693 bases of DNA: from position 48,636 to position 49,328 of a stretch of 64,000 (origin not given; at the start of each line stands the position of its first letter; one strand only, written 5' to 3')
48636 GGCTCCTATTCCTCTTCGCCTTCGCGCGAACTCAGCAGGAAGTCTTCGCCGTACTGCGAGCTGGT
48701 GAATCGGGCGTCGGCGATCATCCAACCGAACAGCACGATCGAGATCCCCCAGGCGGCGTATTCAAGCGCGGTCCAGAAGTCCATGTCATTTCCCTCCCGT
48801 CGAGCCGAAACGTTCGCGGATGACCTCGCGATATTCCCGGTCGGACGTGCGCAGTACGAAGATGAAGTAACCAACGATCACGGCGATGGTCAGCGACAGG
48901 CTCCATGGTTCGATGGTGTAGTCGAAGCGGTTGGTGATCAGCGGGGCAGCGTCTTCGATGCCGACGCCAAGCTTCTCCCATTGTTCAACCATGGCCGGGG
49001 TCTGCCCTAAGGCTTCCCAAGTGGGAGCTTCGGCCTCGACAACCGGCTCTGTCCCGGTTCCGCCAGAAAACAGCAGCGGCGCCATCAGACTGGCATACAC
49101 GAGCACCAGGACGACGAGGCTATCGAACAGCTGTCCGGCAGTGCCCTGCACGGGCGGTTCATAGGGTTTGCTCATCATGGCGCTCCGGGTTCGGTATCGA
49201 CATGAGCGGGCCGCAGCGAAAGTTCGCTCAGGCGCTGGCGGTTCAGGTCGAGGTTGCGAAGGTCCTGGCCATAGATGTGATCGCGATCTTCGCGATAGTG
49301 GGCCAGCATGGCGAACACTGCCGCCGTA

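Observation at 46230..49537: Uncharacterised six-gene membrane module: three tiny TM proteins, an APC permease and two more TM proteins, attached to the methylamine operon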

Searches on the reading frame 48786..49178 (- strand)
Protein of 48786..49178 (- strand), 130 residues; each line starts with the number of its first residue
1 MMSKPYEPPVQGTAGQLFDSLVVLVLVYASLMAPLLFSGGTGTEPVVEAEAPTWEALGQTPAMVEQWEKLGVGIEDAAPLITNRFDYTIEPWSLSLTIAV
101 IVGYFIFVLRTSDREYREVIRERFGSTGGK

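Call 3: search_protein_families(library=pfam, max_evalue=1, proteins=[window:48786-49178:-])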
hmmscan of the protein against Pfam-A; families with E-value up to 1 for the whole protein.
window:48786-49178:- (130 aa): 1 family
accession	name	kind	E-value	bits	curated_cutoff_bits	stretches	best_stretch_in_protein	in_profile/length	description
PF02028.23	BCCT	-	0.13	11.2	27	1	35-125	83-168/485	BCCT, betaine/carnitine/choline family transporter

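Call 4: search_protein_families(library=ncbifam, max_evalue=1, proteins=[window:48786-49178:-])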
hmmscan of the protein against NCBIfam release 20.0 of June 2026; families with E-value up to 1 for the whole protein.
window:48786-49178:- (130 aa): 1 family
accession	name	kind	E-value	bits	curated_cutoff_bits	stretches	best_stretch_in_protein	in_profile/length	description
TIGR00842.1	bcct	subfamily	0.037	12.8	407.55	1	80-117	87-123/452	BCCT family transporter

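Call 7: find_homologous_proteins(query=window:48786-49178:-)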
Query window:48786-49178:- (130 aa): 309 proteins with E <= 0.001 among 321 candidates; the best 120 are listed.
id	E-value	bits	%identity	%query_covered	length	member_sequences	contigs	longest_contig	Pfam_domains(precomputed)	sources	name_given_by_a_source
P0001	8.4e-79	280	100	99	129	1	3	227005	-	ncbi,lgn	-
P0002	2.9e-57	210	78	99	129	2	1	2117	-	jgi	-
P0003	1.2e-56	208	78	99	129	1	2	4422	-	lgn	-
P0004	1.7e-56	208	78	99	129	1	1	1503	-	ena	-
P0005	2.5e-56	207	77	99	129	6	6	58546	-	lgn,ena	-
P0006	1.2e-55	205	76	99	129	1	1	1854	-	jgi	jgi:hypothetical protein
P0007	2.0e-53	198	74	98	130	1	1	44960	-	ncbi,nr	ncbi:MAG: hypothetical protein FGM40_01645 [Rhodocyclaceae bacterium]|nr:hypothetical protein [Rhodo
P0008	2.3e-53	198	71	99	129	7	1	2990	-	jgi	-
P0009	2.5e-53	197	73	99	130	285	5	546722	-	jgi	jgi:hypothetical protein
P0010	2.8e-53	197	75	98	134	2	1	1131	-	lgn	-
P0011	8.2e-53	196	73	98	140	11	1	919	-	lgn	-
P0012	8.9e-53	196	75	95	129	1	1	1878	-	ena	-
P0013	9.1e-53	196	75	98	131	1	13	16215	-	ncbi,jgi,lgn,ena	-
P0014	1.2e-52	195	72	98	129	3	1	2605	-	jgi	-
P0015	1.4e-52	195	73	98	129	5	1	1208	-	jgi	-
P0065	3.3e-36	142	53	96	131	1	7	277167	-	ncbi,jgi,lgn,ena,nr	ncbi:hypothetical protein imdm_611 [gamma proteobacterium IMCC2047]|nr:hypothetical protein imdm_611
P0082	1.9e-35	140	52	96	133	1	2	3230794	-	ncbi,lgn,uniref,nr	ncbi:hypothetical protein V6C03_00895 [Methyloligella sp. 2.7D]|uniref:hypothetical protein n=1 Tax=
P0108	4.2e-34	135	55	98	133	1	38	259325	-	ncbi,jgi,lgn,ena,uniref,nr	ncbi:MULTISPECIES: hypothetical protein [Methylobacterium]|jgi:hypothetical protein|uniref:Uncharact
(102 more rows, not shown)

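Call 9: find_encoding_contigs(protein=P0108, flank=10000, max_places=3)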
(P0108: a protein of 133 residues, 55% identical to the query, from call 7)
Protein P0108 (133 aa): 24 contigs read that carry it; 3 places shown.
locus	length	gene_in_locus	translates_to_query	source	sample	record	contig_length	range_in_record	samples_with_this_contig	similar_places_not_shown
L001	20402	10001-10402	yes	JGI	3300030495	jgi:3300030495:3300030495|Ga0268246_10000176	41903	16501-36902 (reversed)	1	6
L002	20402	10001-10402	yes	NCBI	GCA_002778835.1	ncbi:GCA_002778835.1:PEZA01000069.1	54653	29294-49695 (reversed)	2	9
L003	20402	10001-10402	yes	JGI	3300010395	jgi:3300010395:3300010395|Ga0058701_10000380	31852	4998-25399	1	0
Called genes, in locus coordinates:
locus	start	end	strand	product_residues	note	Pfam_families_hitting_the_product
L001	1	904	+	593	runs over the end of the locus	PF00664:ABC_membrane, PF00005:ABC_tran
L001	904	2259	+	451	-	PF25919:BSH_CusB (faint), PF25917:BSH_RND (weak), PF25973:BSH_CzcB (weak), PF25994:HH_AprE, PF26002:Beta-barrel_AprE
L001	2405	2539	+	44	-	PF00444:Ribosomal_L36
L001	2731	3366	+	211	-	PF13371:TPR_9 (faint), PF13428:TPR_14 (faint), PF00515:TPR_1 (faint), PF13181:TPR_8 (faint), PF13432:TPR_16, PF23914:TPR_CcmH_CycH (weak), PF07719:TPR_2 (weak)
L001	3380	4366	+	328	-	PF12146:Hydrolase_4, PF00561:Abhydrolase_1, PF12697:Abhydrolase_6, PF06821:Ser_hydrolase (faint)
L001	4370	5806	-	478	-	PF00224:PK, PF02887:PK_C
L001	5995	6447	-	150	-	PF06282:DUF1036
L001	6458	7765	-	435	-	PF13660:DUF4147, PF05161:MOFRL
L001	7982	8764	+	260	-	PF05013:FGase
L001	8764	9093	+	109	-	PF06844:DUF1244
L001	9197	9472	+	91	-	PF10073:GapR_DNA-bd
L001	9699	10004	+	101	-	-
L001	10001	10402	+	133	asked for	-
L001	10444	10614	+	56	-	-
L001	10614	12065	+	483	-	PF00324:AA_permease, PF13520:AA_permease_2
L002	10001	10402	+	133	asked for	-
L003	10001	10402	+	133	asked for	-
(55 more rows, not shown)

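Call 15: find_related_loci(query=A1, collection=genome_contigs, flank=10000)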
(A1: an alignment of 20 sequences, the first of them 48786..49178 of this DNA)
Query A1 (130 aa) in genome_contigs; peptide patterns used: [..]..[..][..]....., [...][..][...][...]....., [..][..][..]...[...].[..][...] (x = any residue, [..] = any of these).
564 stretches matched a pattern; 477 encode a relative of the query (tblastn E <= 1e-3); the best 80 are kept; 80 distinct loci.
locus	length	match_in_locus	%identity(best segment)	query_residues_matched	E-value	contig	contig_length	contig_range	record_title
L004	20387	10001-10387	73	1-129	1e-60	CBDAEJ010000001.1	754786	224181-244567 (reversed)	Oxalobacteraceae bacterium isolate MaE-M21 genome assembly, contig: MaE-M21-c2, whole genome shotgun sequence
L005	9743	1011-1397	74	1-129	1e-60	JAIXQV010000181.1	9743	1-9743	MAG: Oxalobacteraceae bacterium isolate C4_MAG_00042 pond_C4_MAG_00042_000000000275, whole genome shotgun sequence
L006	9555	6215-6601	73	1-129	1e-60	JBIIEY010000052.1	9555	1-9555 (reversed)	MAG: Burkholderiaceae bacterium isolate ME2000-10-24pf_3300042406_group1_bin93 Rohwer_bin2285_scaffold_5381_c1, whole ge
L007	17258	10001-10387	73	1-129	1e-60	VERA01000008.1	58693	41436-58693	MAG: Burkholderiaceae bacterium isolate ZLKRG28 NODE_318_length_58693_cov_3.909043, whole genome shotgun sequence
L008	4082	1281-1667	73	1-129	3e-60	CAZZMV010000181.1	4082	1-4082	MAG TPA_asm: uncultured Bifidobacterium sp. isolate SRP124364_co1_312 genome assembly, contig: NODE_28728_length_4082_co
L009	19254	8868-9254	73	1-129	4e-60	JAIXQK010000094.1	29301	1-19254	MAG: Oxalobacteraceae bacterium isolate C4_MAG_00025 pond_C4_MAG_00025_000000000095, whole genome shotgun sequence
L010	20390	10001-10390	71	1-130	6e-60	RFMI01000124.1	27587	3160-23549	MAG: Betaproteobacteria bacterium isolate LLD_020 Lanier.contig618435.27587bp, whole genome shotgun sequence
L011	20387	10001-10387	74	1-129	2e-59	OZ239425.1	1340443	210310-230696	Oxalobacteraceae bacterium isolate GE-M3 genome assembly, chromosome: GE-M3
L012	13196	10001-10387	71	1-129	5e-59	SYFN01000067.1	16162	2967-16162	MAG: Burkholderiales bacterium isolate F1-60-MAGs075 F1-60__c133532, whole genome shotgun sequence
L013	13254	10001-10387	71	1-129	9e-59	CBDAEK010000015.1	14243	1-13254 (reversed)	Oxalobacteraceae bacterium isolate MsE-6 genome assembly, contig: MsE-6-c16, whole genome shotgun sequence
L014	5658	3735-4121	72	1-129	8e-59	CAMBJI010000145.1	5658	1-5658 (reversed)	MAG: Bordetella parapertussis isolate MiE-16apr19-239 genome assembly, contig: MiE-16apr19-C35182, whole genome shotgun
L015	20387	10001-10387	73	1-129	1e-58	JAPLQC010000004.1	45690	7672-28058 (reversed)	MAG: Burkholderiales bacterium isolate LacPavin_0818_WC45_MAG_55_9 LacPavin_0818_WC45_scaffold_6936, whole genome shotgu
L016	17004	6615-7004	74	1-129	7e-58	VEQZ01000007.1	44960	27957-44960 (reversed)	MAG: Rhodocyclaceae bacterium isolate ZLKRG27 NODE_535_length_44960_cov_4.629313, whole genome shotgun sequence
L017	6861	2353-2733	75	3-129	3e-55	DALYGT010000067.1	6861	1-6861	MAG TPA_asm: Burkholderiales bacterium isolate CTOTU29322 NODE_955_length_6861_cov_4.616809, whole genome shotgun sequen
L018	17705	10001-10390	70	1-129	5e-55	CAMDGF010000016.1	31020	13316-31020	MAG: Klebsiella pneumoniae isolate MsE-01oct19-120 genome assembly, contig: MsE-01oct19-C1217, whole genome shotgun sequ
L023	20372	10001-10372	58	2-125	1e-42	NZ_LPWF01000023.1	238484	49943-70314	Methyloceanibacter superfactus strain R-67175 contig_29, whole genome shotgun sequence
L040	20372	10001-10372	56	6-124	2e-39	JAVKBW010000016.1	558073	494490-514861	MAG: Alphaproteobacteria bacterium isolate F4-SAH-03 k141_53715, whole genome shotgun sequence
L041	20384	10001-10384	55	2-128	1e-39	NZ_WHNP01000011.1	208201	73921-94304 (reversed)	Paraburkholderia franconis strain CNPSo 3157 scaffold11.1, whole genome shotgun sequence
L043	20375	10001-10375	61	1-125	3e-39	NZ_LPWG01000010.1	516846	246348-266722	Methyloceanibacter methanicus strain R-67174 contig_5, whole genome shotgun sequence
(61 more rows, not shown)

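Call 41: find_encoding_contigs(protein=P0082, flank=10000, max_places=1)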
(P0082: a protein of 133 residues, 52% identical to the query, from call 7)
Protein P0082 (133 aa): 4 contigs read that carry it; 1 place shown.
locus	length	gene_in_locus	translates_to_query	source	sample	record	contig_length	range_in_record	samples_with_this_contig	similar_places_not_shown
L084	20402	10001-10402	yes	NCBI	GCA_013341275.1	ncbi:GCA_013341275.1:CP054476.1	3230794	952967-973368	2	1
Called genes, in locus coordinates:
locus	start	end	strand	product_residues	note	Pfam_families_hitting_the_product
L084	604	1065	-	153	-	PF00011:HSP20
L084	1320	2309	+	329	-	PF00561:Abhydrolase_1, PF12146:Hydrolase_4, PF12697:Abhydrolase_6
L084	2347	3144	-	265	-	PF00459:Inositol_P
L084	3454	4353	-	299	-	PF05013:FGase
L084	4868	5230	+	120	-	PF00072:Response_reg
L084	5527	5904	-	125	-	PF05534:HicB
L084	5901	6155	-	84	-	PF07927:HicA_toxin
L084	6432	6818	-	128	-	PF14248:DUF4345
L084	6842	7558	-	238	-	PF02586:SRAP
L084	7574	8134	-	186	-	PF00881:Nitroreductase, PF14512:TM1586_NiRdase (weak)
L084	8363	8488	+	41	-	PF00444:Ribosomal_L36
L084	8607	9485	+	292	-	PF13428:TPR_14 (faint), PF13432:TPR_16 (faint), PF14559:TPR_19 (faint), PF13181:TPR_8 (faint), PF13431:TPR_17 (faint), PF00515:TPR_1 (faint), PF13371:TPR_9 (weak), PF13424:TPR_12 (weak), +2 more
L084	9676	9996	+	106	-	-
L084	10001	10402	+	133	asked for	-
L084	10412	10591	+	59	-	-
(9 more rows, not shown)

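Call 42: find_encoding_contigs(protein=P0065, flank=10000, max_places=1)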
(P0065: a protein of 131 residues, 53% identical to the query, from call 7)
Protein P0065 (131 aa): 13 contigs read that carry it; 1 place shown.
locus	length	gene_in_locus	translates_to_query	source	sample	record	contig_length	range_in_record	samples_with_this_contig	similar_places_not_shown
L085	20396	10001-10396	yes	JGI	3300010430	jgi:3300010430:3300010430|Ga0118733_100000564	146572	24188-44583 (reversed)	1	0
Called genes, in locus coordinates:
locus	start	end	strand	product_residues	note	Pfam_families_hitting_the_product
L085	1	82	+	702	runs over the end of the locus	PF13328:HD_4, PF01966:HD, PF04607:RelA_SpoT, PF02824:TGS, PF19296:RelA_AH (weak), PF28438:RelA_RIS, PF13291:ACT_4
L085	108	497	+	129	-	PF01042:Ribonuc_L-PSP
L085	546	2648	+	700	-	PF17191:RecG_wedge, PF00176:SNF2-rel_dom, PF00270:DEAD, PF04851:ResIII, PF00271:Helicase_C, PF19833:RecG_dom3_C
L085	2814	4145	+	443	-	PF08668:HDOD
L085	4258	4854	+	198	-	PF04345:Chor_lyase, PF01947:Rv2949c-like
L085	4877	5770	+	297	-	PF01040:UbiA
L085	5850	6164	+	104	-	PF10719:ComFB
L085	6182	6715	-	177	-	PF13291:ACT_4 (faint), PF13740:ACT_6 (weak), PF01842:ACT, PF22629:ACT_AHAS_ss (weak)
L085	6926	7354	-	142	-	PF00582:Usp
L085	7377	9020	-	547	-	PF00324:AA_permease (weak), PF13520:AA_permease_2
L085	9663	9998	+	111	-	-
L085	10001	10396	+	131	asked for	-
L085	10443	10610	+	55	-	-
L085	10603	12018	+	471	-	PF00324:AA_permease, PF13520:AA_permease_2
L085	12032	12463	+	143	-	PF00582:Usp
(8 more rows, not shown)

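Call 52: predict_structure(alignment_id=A7)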
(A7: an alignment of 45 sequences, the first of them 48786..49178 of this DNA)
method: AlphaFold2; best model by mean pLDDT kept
length: 130 residues; sequences in the alignment: 45
mean_pLDDT: 79.5   pTM: 0.35
mean pLDDT of the five models: 79.5, 78.2, 75.8, 71.5, 71.4
residues with pLDDT >= 90: 32; 70-90: 69; 50-70: 19; < 50: 10
segments of 3 or more residues with pLDDT < 50: 40-48
pLDDT, mean of each block of 10 residues (from residue 1): 76 86 90 72 49 83 92 89 69 88 90 83 66
secondary structure, 60 per line:
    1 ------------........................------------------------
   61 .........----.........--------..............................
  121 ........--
elements in order: H13-36 H61-69 H74-82 H91-128

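Call 78: search_dna_similar(query=window:48786-49178:-, collection=plasmids, mode=protein, max_rows=40, max_evalue=0.001)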
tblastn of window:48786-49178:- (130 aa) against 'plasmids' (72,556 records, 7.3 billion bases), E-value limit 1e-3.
Records with a match: 22; places in all: 22; records where one place covers at least 80% of the query: 22.
Best place of each record, by identity: <60% 22.
By first word of the organism name: Aminobacter 9; Sinorhizobium 6; Paraburkholderia 2; Paracoccus 2; Pseudohalocynthiibacter 1; Rhizobium 1; Pararhizobium 1.
By predicted mobility (MOB-suite, as given by PLSDB): non-mobilizable 21; conjugative 1.
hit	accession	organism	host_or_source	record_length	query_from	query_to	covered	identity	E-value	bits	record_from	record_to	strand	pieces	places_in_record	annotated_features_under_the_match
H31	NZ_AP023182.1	Paraburkholderia sp. PGU19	Physopelta gutta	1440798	2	125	95%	52.8%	3e-23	100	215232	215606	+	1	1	record has no annotation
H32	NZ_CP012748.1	Paraburkholderia caribensis MBA4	soil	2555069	2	125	95%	52.8%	3e-23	100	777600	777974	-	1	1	none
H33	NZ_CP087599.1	Paracoccus sp. MA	cell culture,soil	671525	1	128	98%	47.7%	4e-23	100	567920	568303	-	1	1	hypothetical protein (x2)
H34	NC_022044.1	Paracoccus aminophilus JCM 7686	-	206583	6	125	92%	48.8%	4e-20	91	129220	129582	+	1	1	hypothetical protein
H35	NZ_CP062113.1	Aminobacter sp. SR38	bacterial pure culture,soil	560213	3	126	95%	46.8%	2e-22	98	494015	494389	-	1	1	hypothetical protein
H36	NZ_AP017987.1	Aminobacter sp. SS-2016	Lotus japoicus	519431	3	125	95%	47.2%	2e-22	98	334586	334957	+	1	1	hypothetical protein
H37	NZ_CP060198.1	Aminobacter sp. MDW-2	cell culture,soil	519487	3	125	95%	47.2%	3e-22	97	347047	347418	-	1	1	hypothetical protein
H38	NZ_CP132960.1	Aminobacter niigataensis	cell culture,sediment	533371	3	125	95%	47.2%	3e-22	97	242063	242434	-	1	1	hypothetical protein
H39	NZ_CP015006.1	Aminobacter aminovorans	cell culture,soil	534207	3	125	95%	47.2%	3e-22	97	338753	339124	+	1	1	hypothetical protein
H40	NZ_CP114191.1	Aminobacter sp. NyZ550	-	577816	3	125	95%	47.2%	3e-22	97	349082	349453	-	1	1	hypothetical protein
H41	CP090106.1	Sinorhizobium meliloti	Medicago,Cell culture,Plant nodule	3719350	6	126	93%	48.0%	1e-22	99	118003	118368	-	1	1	none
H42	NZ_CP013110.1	Sinorhizobium americanum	Vachellia farnesiana,cell culture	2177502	6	126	93%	48.0%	5e-22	97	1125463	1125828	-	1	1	record has no annotation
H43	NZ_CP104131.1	Sinorhizobium sp. K101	Phaseolus vulgaris,cell ...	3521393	6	124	92%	48.8%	9e-22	96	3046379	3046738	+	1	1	none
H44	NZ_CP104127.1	Sinorhizobium sp. M103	Phaseolus vulgaris,cell ...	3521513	6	124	92%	48.8%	9e-22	96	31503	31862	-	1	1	none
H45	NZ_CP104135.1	Sinorhizobium sp. C101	Phaseolus vulgaris,cell ...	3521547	6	124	92%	48.8%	9e-22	96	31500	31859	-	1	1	none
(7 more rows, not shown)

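Call 97: search_protein_families(library=pfam, max_evalue=0.0001, proteins=[L041:1930-3969:-, L041:4497-6299:-, L041:6852-7460:+, L041:7784-8746:+, L041:13171-14349:+, L041:14503-15048:+, L041:15060-16940:-, L041:16986-18827:+, L041:18851-19984:-, L041:150-833:-])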
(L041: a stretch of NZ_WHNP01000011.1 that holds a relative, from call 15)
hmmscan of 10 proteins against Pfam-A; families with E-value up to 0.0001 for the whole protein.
L041:1930-3969:- (679 aa): 1 family
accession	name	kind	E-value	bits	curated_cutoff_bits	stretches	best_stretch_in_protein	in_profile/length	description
PF04185.19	Phosphoesterase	-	2.8e-56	191.7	23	1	224-637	50-356/356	Phosphoesterase family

L041:4497-6299:- (600 aa): 2 families
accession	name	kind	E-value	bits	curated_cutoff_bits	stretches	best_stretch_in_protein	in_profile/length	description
PF01609.27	DDE_Tnp_1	-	1.1e-18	68.2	23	1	233-512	21-200/200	Transposase DDE domain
PF13701.12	DDE_Tnp_1_4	-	7.7e-05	21.5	34.7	0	455-518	311-375/435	Transposase DDE domain group 1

L041:6852-7460:+ (203 aa): 1 family
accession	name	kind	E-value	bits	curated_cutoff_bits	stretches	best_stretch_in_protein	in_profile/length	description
PF08714.17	Fae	-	1.5e-59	201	27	1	36-199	2-158/159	Formaldehyde-activating enzyme (Fae)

L041:7784-8746:+ (321 aa): 4 families
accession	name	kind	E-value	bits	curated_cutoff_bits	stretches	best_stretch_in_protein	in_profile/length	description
PF03060.21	NMO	-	4.6e-53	181.2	28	1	1-300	19-330/331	Nitronate monooxygenase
PF01070.24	FMN_dh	-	8e-11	42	24.9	1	78-181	205-307/350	FMN-dependent dehydrogenase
PF00478.31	IMPDH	-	9.6e-06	25.3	25.6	1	139-188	199-248/345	IMP dehydrogenase / GMP reductase domain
PF00977.27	His_biosynth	-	2.5e-05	24.3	23.6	1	106-181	151-224/228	Histidine biosynthesis protein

L041:13171-14349:+ (393 aa): 2 families
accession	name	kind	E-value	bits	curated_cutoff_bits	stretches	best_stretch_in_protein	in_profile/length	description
PF01571.26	GCV_T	-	1.1e-62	212.1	25.6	1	27-259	1-240/255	Aminomethyltransferase folate-binding domain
PF08669.17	GCV_T_C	-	2.5e-07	30.9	25.9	1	309-378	4-77/80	Glycine cleavage T-protein C-terminal barrel domain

L041:14503-15048:+ (182 aa): 0 families

L041:15060-16940:- (626 aa): 7 families
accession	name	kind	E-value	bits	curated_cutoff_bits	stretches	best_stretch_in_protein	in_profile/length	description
PF08447.18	PAS_3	-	5.2e-27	94.4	25.6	2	343-429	3-88/89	PAS fold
PF08448.16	PAS_4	-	6e-16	59.1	23.1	1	198-307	3-110/110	PAS fold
PF00989.32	PAS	-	2.5e-14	53.7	22.6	1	198-302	9-113/113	PAS fold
PF13426.13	PAS_9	-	7.7e-13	49.1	27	1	206-303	7-102/103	PAS domain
PF13188.13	PAS_8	-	1.2e-07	31.8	21.8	0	198-230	9-43/65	PAS domain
PF13596.12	PAS_10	-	4.7e-05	24.4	22.1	0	205-302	14-105/106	PAS domain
PF00990.26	GGDEF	-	5.5e-05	23.4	23.8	0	453-557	7-105/161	Diguanylate cyclase, GGDEF domain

L041:16986-18827:+ (614 aa): 4 families
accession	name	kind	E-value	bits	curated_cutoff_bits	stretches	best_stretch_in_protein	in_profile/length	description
PF07730.19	HisKA_3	-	8.3e-15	55.5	24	1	401-468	1-65/68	Histidine kinase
PF02518.31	HATPase_c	-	3.2e-13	50.5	26.4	1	509-597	3-108/111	Histidine kinase-, DNA gyrase B-, and HSP90-like ATPase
PF13581.12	HATPase_c_2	-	3.4e-07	30.8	27.4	1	501-576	21-112/127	Histidine kinase-like ATPase domain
PF13492.12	GAF_3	-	4.2e-07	30.9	27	1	267-386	5-129/129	GAF domain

L041:18851-19984:- (377 aa): 2 families
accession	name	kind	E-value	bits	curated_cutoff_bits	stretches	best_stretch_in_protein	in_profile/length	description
PF13609.12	Porin_4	-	1.9e-50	172.8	27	1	8-343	2-309/310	Gram-negative porin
PF00267.27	Porin_1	-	6e-14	52.7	23.7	1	50-345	25-317/337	Gram-negative porin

L041:150-833:- (227 aa): 2 families
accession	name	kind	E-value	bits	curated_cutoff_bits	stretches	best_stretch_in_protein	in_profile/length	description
PF13610.12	DDE_Tnp_IS240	-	4e-31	108.4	27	1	59-190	3-135/139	DDE domain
PF00665.32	rve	-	1.1e-06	29.3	32.6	1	54-129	2-81/102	Integrase core domain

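Call 98: search_protein_families(library=pfam, max_evalue=0.0001, proteins=[L040:2448-3524:+, L040:3529-4854:+, L040:6969-7637:+, L040:7679-9310:-, L040:13581-14861:+, L040:14996-15862:+, L040:15852-16823:+, L040:16694-17590:+, L040:17583-18290:+, L040:19246-20334:-])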
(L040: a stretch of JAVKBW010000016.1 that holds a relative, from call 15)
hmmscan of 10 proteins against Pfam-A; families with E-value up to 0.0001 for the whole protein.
L040:2448-3524:+ (359 aa): 2 families
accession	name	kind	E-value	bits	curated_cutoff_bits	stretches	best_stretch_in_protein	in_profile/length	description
PF00005.33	ABC_tran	-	4.8e-36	124.8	25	1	20-161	2-136/137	ABC transporter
PF08402.16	TOBE_2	-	3.1e-12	46.9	21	1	280-356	1-76/76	TOBE domain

L040:3529-4854:+ (442 aa): 1 family
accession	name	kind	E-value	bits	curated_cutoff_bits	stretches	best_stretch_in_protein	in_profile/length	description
PF00202.27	Aminotran_3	-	1.2e-96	324.4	30.5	1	14-431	12-403/403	Aminotransferase class-III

L040:6969-7637:+ (223 aa): 3 families
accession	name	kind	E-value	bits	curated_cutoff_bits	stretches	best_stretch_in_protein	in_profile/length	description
PF00072.30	Response_reg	-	2.7e-22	79.5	30.2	1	4-116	1-110/111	Response regulator receiver domain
PF00196.25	GerE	-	3.4e-18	65.4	23.5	1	156-211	2-57/57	Bacterial regulatory proteins, luxR family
PF08281.18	Sigma70_r4_2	-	4.3e-06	26.7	25.7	1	155-199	9-54/54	Sigma-70, region 4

L040:7679-9310:- (543 aa): 6 families
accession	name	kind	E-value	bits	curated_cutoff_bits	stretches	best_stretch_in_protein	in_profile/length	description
PF02518.31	HATPase_c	-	6.8e-23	81.7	26.4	1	286-395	2-110/111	Histidine kinase-, DNA gyrase B-, and HSP90-like ATPase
PF00512.31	HisKA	-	8e-14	51.9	26.9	1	176-241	1-66/66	His Kinase A (phospho-acceptor) domain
PF08447.18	PAS_3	-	5.9e-12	46.1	25.6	1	65-145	4-84/89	PAS fold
PF00072.30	Response_reg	-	1.2e-08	35.5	30.2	1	419-531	1-110/111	Response regulator receiver domain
PF00989.32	PAS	-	3.4e-05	24.2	22.6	1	64-146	25-106/113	PAS fold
PF13426.13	PAS_9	-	4.3e-05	24.2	27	1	63-155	14-103/103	PAS domain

L040:13581-14861:+ (427 aa): 2 families
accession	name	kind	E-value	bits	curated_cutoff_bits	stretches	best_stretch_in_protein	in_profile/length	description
PF13458.12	Peripla_BP_6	-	3.6e-39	135.9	31.7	1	34-379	2-334/343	Periplasmic binding protein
PF13433.12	Peripla_BP_5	-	5.2e-09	36.1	27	0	172-355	134-309/363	Periplasmic binding protein domain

L040:14996-15862:+ (289 aa): 1 family
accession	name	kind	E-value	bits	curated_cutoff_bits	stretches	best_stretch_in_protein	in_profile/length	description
PF02653.21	BPD_transp_2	-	5.2e-36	124.6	26.8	1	10-276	2-265/269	Branched-chain amino acid transport system / permease component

L040:15852-16823:+ (324 aa): 1 family
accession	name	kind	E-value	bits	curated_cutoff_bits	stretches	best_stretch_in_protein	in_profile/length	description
PF02653.21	BPD_transp_2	-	9e-40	136.9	26.8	1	33-295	3-269/269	Branched-chain amino acid transport system / permease component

L040:16694-17590:+ (299 aa): 3 families
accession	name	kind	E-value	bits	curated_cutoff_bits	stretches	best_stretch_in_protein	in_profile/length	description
PF00005.33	ABC_tran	-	2e-29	103.3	25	1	63-222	1-137/137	ABC transporter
PF12399.14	BCA_ABC_TP_C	-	4.3e-12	45.8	25.5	1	271-296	1-26/27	Branched-chain amino acid ATP-binding cassette transporter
PF13304.12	AAA_21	-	1.2e-08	35.8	27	0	170-250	213-296/304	AAA domain, putative AbiEii toxin, Type IV TA system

L040:17583-18290:+ (236 aa): 3 families
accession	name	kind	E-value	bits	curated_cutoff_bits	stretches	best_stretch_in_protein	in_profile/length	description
PF00005.33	ABC_tran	-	7e-33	114.6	25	1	19-163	2-136/137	ABC transporter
PF13304.12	AAA_21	-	2.7e-12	47.8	27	1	104-190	191-295/304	AAA domain, putative AbiEii toxin, Type IV TA system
PF02463.25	SMC_N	-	2.5e-05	24.2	40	0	135-198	136-203/220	RecF/RecN/SMC N terminal domain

L040:19246-20334:- (362 aa): 2 families
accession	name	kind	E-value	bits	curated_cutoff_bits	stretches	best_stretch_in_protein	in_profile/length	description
PF02286.21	Dehydratase_LU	-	3.3e-37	128.7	25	1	1-160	390-550/552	Dehydratase large subunit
PF02288.20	Dehydratase_MU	-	4.2e-20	72.1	27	1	201-312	2-108/110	Dehydratase medium subunit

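Call 105: search_solved_structures(query=A7, max_evalue=1)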
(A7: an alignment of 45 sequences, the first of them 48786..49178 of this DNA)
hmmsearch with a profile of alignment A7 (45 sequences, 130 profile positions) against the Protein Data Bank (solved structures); distinct sequences matched with E-value up to 1: 0.
